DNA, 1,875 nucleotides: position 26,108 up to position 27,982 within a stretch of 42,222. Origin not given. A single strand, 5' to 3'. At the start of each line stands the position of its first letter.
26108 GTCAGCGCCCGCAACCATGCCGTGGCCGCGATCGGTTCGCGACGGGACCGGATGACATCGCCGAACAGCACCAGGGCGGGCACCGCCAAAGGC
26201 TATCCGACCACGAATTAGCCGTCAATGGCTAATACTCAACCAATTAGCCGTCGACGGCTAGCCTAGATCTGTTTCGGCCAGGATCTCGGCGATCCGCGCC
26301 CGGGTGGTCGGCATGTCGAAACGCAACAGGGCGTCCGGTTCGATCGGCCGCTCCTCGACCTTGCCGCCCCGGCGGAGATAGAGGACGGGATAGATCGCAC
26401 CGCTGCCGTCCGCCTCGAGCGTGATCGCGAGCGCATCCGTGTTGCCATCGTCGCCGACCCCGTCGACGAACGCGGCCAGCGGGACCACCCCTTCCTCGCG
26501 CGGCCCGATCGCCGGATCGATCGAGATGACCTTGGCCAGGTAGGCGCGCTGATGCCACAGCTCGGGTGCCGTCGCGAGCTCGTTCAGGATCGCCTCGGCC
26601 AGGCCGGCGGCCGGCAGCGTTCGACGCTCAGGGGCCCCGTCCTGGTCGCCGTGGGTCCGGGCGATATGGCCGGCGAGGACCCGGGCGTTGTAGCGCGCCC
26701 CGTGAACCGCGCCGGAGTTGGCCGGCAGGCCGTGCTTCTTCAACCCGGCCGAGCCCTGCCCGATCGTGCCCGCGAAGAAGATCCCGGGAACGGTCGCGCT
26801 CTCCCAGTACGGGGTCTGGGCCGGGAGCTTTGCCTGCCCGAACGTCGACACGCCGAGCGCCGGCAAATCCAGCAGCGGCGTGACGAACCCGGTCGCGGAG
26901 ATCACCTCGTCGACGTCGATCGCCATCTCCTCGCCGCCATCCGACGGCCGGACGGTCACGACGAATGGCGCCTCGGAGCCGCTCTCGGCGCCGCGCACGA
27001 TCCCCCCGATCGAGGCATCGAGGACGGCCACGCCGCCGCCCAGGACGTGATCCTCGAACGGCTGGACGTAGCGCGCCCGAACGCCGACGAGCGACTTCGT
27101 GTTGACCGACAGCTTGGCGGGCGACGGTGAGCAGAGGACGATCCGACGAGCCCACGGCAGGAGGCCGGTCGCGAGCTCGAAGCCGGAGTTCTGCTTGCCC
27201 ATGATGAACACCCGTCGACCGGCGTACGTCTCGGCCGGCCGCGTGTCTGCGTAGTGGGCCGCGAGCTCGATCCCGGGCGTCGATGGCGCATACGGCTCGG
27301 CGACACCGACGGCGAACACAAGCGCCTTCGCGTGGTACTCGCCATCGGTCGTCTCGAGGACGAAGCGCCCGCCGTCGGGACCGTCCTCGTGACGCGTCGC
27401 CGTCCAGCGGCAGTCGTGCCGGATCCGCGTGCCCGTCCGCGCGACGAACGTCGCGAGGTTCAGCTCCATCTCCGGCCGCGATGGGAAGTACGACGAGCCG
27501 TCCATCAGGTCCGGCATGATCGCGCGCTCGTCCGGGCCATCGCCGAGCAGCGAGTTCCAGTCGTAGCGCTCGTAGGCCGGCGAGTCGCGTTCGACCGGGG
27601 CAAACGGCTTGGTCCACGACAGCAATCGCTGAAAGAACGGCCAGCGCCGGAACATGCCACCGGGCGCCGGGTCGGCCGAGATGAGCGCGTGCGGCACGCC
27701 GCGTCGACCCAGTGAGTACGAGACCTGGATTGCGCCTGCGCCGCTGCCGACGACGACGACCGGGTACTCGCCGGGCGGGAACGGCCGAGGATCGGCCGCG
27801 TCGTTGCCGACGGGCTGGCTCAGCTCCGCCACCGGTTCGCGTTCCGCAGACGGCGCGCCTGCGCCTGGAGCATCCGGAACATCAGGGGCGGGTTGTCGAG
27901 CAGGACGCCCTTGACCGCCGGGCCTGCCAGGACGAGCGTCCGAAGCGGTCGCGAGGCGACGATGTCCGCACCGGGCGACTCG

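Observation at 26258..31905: Candidate cyclic-nucleotide signalling/defence-like module: cyclase-STAND-TPR protein, two output-less CNB proteins, a coupled flavoprotein and a zinc-ribbon ORF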

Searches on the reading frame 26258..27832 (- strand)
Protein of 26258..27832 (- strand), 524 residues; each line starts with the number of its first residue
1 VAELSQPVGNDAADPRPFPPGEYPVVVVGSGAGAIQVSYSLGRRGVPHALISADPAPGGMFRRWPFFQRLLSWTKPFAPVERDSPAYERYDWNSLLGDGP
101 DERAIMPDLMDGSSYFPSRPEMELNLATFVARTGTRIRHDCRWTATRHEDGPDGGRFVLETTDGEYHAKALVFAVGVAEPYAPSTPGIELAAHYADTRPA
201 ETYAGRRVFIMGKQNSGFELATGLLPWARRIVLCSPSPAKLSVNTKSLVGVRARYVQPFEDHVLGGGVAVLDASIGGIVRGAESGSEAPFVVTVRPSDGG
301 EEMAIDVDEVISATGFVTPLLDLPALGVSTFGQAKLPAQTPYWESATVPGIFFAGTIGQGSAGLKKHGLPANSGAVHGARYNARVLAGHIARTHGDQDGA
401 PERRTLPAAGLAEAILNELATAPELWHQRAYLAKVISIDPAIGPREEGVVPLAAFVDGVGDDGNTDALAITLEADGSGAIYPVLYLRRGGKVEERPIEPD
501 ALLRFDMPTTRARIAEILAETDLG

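Call 8: search_protein_families(library=pfam, proteins=[window:26258-27832:-], max_evalue=0.01)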
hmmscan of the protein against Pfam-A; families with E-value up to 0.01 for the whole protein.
window:26258-27832:- (524 aa): 2 families
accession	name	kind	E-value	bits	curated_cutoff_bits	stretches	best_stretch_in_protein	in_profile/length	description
PF13738.12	Pyr_redox_3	-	7.1e-20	71.9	30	1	153-355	110-305/305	Pyridine nucleotide-disulphide oxidoreductase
PF07992.20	Pyr_redox_2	-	1.4e-07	31.7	26.1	1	24-356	2-275/291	Pyridine nucleotide-disulphide oxidoreductase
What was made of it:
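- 26258..27832 (-): 524-aa FAD/NAD(P)H flavoprotein with a TrxR-like two-dinucleotide-binding fold. It has no CxxC and carries a family-specific C-terminal domain (about residues 390-524). Pfam Pyr_redox_3 and Pyr_redox_2 (call 8).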

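Call 9: search_protein_families(library=padloc, proteins=[window:26258-27832:-], max_evalue=0.01)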
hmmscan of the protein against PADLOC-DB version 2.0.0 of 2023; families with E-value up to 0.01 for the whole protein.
window:26258-27832:- (524 aa): 0 families

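Call 14: search_protein_families(library=ncbifam, proteins=[window:26258-27832:-], max_evalue=0.01)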
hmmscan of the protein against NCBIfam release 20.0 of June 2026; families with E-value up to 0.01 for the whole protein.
window:26258-27832:- (524 aa): 3 families
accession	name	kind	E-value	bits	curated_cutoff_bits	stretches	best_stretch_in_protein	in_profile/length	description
NF040505.1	ArsO_flavin_mono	equivalog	1.3e-13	51.1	425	1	25-231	3-186/346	ArsO family NAD(P)H-dependent flavin-containing monooxygenase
TIGR04018.1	Bthiol_YpdA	hypoth_equivalog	9e-07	28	339.9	0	299-362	230-293/316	YpdA family putative bacillithiol disulfide reductase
TIGR04046.1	MSMEG_0569_nitr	hypoth_equivalog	7.3e-05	21.9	498.35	0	116-235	70-191/400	MSMEG_0569 family flavin-dependent oxidoreductase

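Call 15: find_encoding_contigs(protein=window:26258-27832:-, flank=10000, max_places=6)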
Protein window:26258-27832:- (524 aa): no gene with exactly this product is on record in the collection.
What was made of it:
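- Tried and rejected: It is not on record (call 15).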

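Call 16: find_homologous_proteins(query=window:26258-27832:-, max_evalue=1e-10)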
Query window:26258-27832:- (524 aa): 5119 proteins with E <= 1e-10 among 8000 candidates; the best 120 are listed.
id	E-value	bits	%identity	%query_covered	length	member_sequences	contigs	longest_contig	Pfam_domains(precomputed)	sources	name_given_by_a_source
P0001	0.0e+0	1175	99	100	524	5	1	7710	PF07992.21,PF13738.13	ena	-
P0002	0.0e+0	1062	90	100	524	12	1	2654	PF07992.21,PF13738.13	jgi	jgi:thioredoxin reductase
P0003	0.0e+0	1018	85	100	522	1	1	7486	PF07992.21,PF13738.13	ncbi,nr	ncbi:MAG TPA: NAD(P)-binding domain-containing protein [Candidatus Limnocylindrales bacterium]|nr:NA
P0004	7.7e-296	1000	84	100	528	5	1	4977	PF07992.21,PF13738.13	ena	-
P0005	6.9e-294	994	84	100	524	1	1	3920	PF07992.21,PF13738.13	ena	-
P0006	5.3e-293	991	84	100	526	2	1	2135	PF07992.21,PF13738.13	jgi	jgi:thioredoxin reductase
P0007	2.1e-292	989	84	98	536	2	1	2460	PF07992.21,PF13738.13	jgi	jgi:thioredoxin reductase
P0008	2.1e-291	986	84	99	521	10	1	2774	PF07992.21,PF13738.13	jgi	jgi:thioredoxin reductase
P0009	1.0e-289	980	82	100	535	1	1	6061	PF07992.21,PF13738.13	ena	-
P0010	1.4e-289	980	84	99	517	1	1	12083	PF07992.21,PF13738.13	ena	-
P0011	1.9e-288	976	82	99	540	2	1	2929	PF07992.21,PF13738.13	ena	-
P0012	2.0e-287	972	82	100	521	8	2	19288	PF07992.21,PF13738.13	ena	-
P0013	3.7e-286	968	84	97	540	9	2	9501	PF07992.21,PF13738.13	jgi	jgi:thioredoxin reductase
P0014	7.0e-286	967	81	100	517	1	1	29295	PF07992.21,PF13738.13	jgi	jgi:thioredoxin reductase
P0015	1.1e-285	967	84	97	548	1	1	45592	PF07992.21,PF13738.13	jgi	jgi:thioredoxin reductase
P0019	4.3e-283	958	83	99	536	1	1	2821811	PF07992.21,PF13738.13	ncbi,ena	-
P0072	6.7e-260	882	76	99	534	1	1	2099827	PF07992.21,PF13738.13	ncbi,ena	-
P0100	6.1e-255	865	74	99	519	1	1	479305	PF01266.31,PF07992.21,PF13738.13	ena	-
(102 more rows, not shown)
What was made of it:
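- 26258..27832 (-): More than 120 clusters share 73-99% identity (call 16).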

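Call 17: find_encoding_contigs(protein=P0019, flank=8000, max_places=2)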
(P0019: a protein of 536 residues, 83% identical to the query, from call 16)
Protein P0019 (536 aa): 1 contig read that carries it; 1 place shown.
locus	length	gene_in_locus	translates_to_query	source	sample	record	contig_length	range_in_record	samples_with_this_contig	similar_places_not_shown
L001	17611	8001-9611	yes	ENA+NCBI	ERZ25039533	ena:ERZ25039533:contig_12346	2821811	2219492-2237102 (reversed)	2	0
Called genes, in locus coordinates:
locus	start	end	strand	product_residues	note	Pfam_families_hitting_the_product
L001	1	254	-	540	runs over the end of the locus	-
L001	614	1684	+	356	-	PF04055:Radical_SAM, PF06463:Mob_synth_C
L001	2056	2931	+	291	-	-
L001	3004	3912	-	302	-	PF02511:Thy1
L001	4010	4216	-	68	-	-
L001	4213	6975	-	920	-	PF00211:Guanylate_cyc, PF13401:AAA_22 (faint), PF25872:HTH_77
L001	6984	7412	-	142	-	PF00027:cNMP_binding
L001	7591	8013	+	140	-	PF00027:cNMP_binding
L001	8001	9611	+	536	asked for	PF07992:Pyr_redox_2, PF13738:Pyr_redox_3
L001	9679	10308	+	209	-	PF16509:KORA (weak)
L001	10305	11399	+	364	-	PF11750:DUF3307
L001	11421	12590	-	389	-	PF00155:Aminotran_1_2, PF01041:DegT_DnrJ_EryC1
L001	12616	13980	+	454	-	PF01636:APH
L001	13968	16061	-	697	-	PF02129:Peptidase_S15, PF00326:Peptidase_S9 (weak), PF00561:Abhydrolase_1 (weak), PF12146:Hydrolase_4, PF08530:PepX_C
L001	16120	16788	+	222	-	PF28549:NDPSase_N, PF00293:NUDIX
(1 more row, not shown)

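Call 18: find_encoding_contigs(protein=P0072, flank=8000, max_places=2)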
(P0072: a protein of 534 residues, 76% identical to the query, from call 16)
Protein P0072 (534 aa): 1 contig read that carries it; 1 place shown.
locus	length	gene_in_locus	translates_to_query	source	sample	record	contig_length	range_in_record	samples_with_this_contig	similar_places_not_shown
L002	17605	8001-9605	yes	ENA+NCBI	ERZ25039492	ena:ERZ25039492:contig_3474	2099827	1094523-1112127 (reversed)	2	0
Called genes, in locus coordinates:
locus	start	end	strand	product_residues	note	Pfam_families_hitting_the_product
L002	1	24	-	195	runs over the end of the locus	-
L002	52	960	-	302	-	PF02511:Thy1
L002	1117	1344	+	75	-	-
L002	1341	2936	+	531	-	PF01145:Band_7, PF15975:Flot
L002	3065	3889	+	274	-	PF05816:TelA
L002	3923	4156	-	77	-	-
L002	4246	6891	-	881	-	PF00211:Guanylate_cyc (weak), PF13191:AAA_16 (weak), PF13401:AAA_22 (weak), PF25872:HTH_77, PF13424:TPR_12 (faint)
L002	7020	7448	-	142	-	PF00027:cNMP_binding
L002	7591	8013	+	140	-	PF00027:cNMP_binding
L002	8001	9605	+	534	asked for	PF07992:Pyr_redox_2 (weak), PF13738:Pyr_redox_3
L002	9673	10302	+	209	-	PF08281:Sigma70_r4_2 (faint)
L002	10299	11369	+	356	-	PF11750:DUF3307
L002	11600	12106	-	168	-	PF00155:Aminotran_1_2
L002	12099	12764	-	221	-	PF00155:Aminotran_1_2, PF01041:DegT_DnrJ_EryC1 (weak)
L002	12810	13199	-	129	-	PF12973:Cupin_7, PF14499:DUF4437, PF07883:Cupin_2 (weak)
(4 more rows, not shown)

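Call 19: find_encoding_contigs(protein=P0100, flank=8000, max_places=2)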
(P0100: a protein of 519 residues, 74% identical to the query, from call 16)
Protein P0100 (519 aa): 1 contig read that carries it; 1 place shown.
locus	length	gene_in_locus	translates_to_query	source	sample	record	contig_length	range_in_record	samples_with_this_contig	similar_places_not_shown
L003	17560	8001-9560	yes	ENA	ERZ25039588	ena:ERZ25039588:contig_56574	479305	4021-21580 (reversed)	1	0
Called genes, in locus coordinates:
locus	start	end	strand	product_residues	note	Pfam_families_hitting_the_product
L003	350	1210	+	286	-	PF04055:Radical_SAM, PF06463:Mob_synth_C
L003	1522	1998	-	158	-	-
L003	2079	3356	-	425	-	PF02511:Thy1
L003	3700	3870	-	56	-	-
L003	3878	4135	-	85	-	-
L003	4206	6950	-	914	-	PF00211:Guanylate_cyc, PF13191:AAA_16 (weak), PF13401:AAA_22 (weak), PF25872:HTH_77, PF13424:TPR_12 (faint)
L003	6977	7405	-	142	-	PF00027:cNMP_binding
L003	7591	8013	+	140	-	PF00027:cNMP_binding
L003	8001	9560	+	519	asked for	PF01266:DAO (faint), PF07992:Pyr_redox_2, PF13738:Pyr_redox_3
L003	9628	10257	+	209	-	PF08281:Sigma70_r4_2 (weak), PF04545:Sigma70_r4 (weak), PF13384:HTH_23 (weak), PF16509:KORA (weak)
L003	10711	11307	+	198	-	-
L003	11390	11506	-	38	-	-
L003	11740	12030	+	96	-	-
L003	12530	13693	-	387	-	PF00155:Aminotran_1_2, PF01041:DegT_DnrJ_EryC1 (weak)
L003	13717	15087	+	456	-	PF01636:APH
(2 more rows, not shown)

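Call 26: search_solved_structures(query=window:26258-27832:-, max_evalue=0.01, show_alignments=1)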
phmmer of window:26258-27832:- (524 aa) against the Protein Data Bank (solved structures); distinct sequences matched with E-value up to 0.01: 6.
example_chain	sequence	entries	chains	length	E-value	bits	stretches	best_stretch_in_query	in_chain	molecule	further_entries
2zbw_A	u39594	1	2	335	1.1e-08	37.6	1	153-359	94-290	Thioredoxin reductase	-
4usr_A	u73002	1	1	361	4.9e-06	28.9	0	160-242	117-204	MONOOXYGENASE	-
3cty_A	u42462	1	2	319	0.00014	24.1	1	155-360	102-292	Thioredoxin reductase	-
4usq_A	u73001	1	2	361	0.00023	23.4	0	155-223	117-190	PYRIDINE NUCLEOTIDE-DISULFIDE OXIDOREDUCTASE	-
4a9w_A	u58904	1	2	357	0.0008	21.6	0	24-329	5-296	MONOOXYGENASE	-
4c5o_A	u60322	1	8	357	0.001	21.3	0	24-329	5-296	FLAVIN MONOOXYGENASE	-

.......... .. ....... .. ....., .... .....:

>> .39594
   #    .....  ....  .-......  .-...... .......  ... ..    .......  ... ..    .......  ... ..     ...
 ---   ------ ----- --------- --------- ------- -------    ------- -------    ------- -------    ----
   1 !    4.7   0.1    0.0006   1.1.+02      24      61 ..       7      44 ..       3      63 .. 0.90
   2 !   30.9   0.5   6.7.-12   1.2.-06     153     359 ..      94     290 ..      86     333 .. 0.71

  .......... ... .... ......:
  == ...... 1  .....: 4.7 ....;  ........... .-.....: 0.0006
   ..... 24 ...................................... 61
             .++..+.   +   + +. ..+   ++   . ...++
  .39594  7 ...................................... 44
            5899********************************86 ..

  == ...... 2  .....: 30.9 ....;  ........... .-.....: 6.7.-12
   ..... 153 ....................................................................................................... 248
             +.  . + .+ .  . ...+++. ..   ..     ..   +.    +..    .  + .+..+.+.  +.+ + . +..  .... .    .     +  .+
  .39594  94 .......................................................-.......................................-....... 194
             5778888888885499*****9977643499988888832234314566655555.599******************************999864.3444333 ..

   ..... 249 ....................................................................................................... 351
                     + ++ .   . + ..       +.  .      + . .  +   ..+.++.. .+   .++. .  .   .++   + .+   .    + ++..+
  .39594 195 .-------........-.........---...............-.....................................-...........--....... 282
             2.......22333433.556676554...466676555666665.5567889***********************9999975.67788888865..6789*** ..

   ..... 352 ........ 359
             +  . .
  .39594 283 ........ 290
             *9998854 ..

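Call 29: search_protein_representatives(protein=window:26258-27832:-)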
Query: 524 residues. Proteins with E-value up to 0.001 (for the whole library): 1330; up to 1e-10: 766; up to 1e-30: 274. The best 150 are listed.
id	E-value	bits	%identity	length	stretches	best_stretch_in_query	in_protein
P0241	2.1e-185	634.1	61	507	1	15-518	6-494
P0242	7.0e-158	543.2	86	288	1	109-394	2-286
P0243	3.4e-147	508.0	63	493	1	14-400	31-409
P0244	4.5e-130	451.5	67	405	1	21-346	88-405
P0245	3.2e-122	425.5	55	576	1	81-512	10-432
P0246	1.8e-114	400.0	46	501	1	12-517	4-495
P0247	5.1e-112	391.9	50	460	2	13-323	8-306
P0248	1.0e-109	384.3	52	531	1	28-409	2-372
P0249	1.2e-109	384.1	65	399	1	110-398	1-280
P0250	4.3e-108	378.9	67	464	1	15-271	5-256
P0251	3.2e-106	372.8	46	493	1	13-519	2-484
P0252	7.5e-105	368.2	57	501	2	15-288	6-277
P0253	1.4e-104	367.4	63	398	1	28-321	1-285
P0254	6.1e-99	348.7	49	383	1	123-499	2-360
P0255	3.7e-98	346.1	49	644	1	1-452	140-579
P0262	1.5e-87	311.2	52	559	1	12-319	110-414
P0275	6.9e-79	282.5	43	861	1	20-519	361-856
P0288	1.2e-74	268.5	65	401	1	27-227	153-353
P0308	1.2e-60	222.4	49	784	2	40-234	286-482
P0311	2.5e-58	214.7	57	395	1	9-240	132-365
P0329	3.6e-52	194.4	40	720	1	16-375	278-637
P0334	7.5e-51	190.0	53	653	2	5-103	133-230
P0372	5.2e-44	167.5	41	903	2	55-283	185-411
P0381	8.0e-43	163.5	34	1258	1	23-441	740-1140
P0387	3.3e-42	161.5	34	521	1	23-430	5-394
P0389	4.5e-42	161.1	33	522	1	21-440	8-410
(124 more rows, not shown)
